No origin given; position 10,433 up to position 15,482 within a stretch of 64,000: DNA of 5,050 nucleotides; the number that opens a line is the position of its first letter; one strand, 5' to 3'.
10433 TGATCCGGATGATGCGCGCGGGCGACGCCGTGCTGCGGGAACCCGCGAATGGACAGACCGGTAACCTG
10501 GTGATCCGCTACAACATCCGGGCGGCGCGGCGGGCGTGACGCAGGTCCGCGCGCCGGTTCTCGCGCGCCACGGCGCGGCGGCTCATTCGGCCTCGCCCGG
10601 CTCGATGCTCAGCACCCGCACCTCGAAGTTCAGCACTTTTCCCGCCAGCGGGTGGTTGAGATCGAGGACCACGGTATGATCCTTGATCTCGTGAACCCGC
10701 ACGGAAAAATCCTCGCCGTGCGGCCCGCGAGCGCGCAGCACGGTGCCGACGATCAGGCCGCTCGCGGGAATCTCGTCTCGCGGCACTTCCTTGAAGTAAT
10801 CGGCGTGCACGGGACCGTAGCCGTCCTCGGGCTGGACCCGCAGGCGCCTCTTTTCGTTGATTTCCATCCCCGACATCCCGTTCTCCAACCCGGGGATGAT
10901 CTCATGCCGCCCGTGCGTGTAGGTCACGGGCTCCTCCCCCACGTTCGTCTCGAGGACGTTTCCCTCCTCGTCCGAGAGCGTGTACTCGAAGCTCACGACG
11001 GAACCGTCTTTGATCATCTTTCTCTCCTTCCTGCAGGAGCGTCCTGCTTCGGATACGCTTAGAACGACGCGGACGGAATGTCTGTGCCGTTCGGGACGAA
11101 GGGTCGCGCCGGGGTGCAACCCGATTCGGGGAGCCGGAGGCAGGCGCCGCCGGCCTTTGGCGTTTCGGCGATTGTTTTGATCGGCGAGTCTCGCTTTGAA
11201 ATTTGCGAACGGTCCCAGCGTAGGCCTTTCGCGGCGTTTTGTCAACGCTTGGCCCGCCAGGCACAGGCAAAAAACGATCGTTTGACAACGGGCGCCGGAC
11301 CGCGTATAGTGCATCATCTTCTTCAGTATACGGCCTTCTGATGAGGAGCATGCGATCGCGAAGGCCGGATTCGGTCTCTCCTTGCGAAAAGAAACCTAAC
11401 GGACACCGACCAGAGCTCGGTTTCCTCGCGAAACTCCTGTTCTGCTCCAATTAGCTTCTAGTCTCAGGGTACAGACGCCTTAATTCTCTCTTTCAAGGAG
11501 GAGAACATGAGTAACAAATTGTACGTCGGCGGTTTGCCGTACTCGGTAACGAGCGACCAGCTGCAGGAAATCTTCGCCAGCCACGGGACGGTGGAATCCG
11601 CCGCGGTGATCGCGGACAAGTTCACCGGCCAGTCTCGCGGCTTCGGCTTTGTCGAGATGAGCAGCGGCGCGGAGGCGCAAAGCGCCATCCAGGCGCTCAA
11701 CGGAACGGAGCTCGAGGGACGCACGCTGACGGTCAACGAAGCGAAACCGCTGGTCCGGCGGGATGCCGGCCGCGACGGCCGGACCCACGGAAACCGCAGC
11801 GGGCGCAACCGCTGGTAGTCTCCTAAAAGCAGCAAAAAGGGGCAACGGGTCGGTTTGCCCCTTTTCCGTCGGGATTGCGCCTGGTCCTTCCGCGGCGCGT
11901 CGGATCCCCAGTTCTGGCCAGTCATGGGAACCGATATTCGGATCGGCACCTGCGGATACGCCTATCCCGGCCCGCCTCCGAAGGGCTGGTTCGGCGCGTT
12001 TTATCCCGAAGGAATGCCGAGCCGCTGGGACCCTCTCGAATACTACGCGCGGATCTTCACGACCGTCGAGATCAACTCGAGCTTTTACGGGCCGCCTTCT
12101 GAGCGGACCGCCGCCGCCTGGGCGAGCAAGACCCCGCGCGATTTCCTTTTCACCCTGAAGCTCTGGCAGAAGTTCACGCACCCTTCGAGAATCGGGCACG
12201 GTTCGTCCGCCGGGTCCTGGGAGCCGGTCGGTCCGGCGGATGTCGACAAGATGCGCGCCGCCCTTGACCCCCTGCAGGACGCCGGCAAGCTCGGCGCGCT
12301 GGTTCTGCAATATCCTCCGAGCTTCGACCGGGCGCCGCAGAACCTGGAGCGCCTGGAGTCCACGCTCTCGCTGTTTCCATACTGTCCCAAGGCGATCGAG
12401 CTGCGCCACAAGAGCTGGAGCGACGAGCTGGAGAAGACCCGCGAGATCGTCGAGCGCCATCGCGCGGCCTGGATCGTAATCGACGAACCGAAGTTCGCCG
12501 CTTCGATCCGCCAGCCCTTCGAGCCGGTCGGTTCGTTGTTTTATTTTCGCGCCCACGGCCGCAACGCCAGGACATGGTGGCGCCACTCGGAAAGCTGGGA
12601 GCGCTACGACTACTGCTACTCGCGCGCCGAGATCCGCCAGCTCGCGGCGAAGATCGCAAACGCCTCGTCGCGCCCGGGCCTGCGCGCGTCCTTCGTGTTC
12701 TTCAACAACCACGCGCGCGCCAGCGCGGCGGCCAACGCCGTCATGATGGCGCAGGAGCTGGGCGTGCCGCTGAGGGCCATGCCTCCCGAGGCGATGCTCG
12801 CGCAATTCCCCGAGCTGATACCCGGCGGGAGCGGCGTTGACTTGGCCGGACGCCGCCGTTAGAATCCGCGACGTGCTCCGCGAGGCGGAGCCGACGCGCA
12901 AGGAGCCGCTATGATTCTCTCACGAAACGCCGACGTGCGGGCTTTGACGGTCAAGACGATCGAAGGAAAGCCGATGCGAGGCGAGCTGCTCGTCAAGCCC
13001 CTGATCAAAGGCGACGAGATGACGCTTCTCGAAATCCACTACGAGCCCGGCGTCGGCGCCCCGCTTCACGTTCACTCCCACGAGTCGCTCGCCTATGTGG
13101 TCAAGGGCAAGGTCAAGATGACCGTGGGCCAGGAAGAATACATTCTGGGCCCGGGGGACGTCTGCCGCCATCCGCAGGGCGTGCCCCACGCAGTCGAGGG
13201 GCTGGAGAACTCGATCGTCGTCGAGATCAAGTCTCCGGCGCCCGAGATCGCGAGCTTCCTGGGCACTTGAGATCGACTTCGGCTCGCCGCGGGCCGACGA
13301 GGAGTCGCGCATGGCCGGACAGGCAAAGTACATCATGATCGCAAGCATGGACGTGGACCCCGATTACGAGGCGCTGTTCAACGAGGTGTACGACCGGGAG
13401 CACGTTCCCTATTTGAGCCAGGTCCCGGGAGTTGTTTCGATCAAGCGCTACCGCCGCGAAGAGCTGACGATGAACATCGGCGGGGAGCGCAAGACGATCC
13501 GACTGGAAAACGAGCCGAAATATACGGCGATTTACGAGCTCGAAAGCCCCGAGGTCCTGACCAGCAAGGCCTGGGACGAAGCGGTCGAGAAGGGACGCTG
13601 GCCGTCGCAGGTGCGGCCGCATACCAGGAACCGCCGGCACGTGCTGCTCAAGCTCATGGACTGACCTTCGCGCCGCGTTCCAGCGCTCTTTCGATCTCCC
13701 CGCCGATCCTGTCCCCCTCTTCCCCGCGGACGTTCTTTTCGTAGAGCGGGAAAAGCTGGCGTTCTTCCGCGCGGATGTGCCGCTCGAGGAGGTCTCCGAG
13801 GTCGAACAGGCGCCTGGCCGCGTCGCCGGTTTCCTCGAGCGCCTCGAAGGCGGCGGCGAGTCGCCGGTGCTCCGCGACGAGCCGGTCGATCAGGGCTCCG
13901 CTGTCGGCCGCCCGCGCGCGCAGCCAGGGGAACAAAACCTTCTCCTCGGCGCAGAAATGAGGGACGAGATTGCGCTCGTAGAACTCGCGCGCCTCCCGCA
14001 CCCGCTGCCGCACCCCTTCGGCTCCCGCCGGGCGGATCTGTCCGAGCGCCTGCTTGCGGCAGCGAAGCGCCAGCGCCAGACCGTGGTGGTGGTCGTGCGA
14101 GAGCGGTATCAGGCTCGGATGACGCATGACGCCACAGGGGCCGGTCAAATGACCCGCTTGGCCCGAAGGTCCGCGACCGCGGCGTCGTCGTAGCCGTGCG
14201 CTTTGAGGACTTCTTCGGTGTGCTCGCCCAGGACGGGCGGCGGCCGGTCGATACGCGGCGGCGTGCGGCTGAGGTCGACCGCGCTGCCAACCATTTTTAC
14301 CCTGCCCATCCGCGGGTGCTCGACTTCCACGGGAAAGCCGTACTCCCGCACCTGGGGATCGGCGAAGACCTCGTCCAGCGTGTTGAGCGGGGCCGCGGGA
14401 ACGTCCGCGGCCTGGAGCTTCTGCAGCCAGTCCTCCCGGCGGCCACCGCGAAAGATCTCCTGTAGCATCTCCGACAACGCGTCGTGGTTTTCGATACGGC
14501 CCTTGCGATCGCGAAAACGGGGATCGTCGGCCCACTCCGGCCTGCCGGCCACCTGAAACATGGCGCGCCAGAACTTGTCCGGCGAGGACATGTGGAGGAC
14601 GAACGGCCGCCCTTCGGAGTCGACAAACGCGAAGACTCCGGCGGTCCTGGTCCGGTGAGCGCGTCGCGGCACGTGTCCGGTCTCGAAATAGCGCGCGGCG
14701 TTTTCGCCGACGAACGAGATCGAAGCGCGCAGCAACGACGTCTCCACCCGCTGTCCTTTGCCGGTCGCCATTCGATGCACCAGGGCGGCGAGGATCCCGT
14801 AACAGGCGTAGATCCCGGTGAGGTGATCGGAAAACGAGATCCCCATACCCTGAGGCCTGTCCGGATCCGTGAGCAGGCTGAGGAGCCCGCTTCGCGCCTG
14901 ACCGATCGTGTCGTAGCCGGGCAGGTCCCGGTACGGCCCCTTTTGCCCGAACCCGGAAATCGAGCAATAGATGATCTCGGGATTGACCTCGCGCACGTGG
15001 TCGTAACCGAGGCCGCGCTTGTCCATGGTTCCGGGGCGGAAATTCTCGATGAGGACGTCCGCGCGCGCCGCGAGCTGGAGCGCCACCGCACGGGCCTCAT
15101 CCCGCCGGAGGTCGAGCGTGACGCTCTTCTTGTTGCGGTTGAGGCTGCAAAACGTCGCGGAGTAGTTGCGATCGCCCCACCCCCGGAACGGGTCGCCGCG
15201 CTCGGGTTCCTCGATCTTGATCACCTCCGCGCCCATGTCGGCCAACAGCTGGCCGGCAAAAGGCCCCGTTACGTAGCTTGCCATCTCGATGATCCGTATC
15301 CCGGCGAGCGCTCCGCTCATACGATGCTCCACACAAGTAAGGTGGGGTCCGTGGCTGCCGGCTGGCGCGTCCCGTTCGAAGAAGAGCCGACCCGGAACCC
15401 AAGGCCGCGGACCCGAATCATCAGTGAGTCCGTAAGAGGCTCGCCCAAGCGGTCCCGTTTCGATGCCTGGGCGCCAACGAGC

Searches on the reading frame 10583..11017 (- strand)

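Call 84: search_protein_families(library=pfam, proteins=[window:10583-11017:-], max_evalue=0.0001)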
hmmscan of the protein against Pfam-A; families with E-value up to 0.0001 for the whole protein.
window:10583-11017:- (144 aa): 1 family
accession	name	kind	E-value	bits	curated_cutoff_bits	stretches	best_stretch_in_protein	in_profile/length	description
PF00254.34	FKBP_C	-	6.4e-14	52.5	21.1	1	2-72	5-76/94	FKBP-type peptidyl-prolyl cis-trans isomerase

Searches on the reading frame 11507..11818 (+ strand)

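Call 84: search_protein_families(library=pfam, proteins=[window:11507-11818:+], max_evalue=0.0001)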
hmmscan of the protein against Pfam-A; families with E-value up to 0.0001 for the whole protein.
window:11507-11818:+ (103 aa): 2 families
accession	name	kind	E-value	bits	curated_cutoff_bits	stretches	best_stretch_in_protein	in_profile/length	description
PF00076.28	RRM_1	-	3e-23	81.9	20.7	1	5-74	1-69/70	RNA recognition motif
PF13893.12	RRM_5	-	3.1e-05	24.1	27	1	12-80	37-100/125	RNA recognition motif. (a.k.a. RRM, RBD, or RNP domain)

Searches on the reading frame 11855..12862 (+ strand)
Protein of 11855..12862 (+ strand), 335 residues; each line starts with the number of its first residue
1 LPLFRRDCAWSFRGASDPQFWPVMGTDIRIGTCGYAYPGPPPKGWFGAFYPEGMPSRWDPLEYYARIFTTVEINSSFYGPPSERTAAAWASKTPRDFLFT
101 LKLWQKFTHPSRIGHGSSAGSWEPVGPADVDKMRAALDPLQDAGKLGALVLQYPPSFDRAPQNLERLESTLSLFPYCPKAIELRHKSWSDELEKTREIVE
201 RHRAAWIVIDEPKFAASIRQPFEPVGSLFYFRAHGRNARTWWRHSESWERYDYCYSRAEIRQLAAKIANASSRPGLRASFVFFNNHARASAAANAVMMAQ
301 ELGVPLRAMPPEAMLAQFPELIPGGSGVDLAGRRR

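Call 84: search_protein_families(library=pfam, proteins=[window:11855-12862:+], max_evalue=0.0001)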
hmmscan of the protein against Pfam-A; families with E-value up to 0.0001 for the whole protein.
window:11855-12862:+ (335 aa): 1 family
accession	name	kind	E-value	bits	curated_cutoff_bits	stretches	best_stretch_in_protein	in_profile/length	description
PF01904.24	DUF72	-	4.5e-57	194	25.3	1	50-300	1-216/217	Protein of unknown function DUF72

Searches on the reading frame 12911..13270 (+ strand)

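Call 84: search_protein_families(library=pfam, proteins=[window:12911-13270:+], max_evalue=0.0001)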
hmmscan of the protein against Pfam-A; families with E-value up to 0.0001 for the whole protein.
window:12911-13270:+ (119 aa): 4 families
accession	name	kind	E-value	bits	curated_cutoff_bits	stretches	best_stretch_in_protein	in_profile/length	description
PF07883.17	Cupin_2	-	1.6e-14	53.8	27.2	1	42-97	3-58/70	Cupin domain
PF00190.28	Cupin_1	-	1.7e-07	31.4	22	1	36-114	32-121/151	Cupin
PF02311.25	AraC_binding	-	1.8e-07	31.4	21.1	1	46-95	12-61/135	AraC-like ligand binding domain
PF05899.18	Cupin_3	-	4.5e-05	23.5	23.5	1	60-93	28-62/74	EutQ-like cupin domain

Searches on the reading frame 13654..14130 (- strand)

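Call 84: search_protein_families(library=pfam, proteins=[window:13654-14130:-], max_evalue=0.0001)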
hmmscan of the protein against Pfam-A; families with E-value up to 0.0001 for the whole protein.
window:13654-14130:- (158 aa): 1 family
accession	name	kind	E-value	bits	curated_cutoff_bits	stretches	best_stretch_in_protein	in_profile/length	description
PF01814.28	Hemerythrin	-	9.5e-21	75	25.3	2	12-129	7-126/127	Hemerythrin HHE cation binding domain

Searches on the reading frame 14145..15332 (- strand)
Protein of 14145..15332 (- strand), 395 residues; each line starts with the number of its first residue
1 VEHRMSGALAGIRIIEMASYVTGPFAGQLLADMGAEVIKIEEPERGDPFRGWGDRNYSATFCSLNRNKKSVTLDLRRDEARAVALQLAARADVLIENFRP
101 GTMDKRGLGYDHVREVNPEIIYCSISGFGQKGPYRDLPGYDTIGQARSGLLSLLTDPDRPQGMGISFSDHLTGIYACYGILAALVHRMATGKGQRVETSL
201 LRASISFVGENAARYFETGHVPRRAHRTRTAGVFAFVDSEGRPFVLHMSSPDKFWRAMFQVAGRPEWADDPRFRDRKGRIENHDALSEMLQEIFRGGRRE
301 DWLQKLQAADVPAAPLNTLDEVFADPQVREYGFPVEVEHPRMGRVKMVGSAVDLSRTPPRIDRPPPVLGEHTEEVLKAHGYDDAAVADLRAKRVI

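Call 17: search_protein_families(library=pfam, proteins=[window:14145-15332:-], max_evalue=0.001)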
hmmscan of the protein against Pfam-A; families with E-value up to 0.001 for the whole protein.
window:14145-15332:- (395 aa): 1 family
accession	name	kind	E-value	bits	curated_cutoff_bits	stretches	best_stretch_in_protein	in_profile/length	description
PF02515.22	CoA_transf_3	-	7.3e-124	414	23.3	1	9-372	1-366/366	CoA-transferase family III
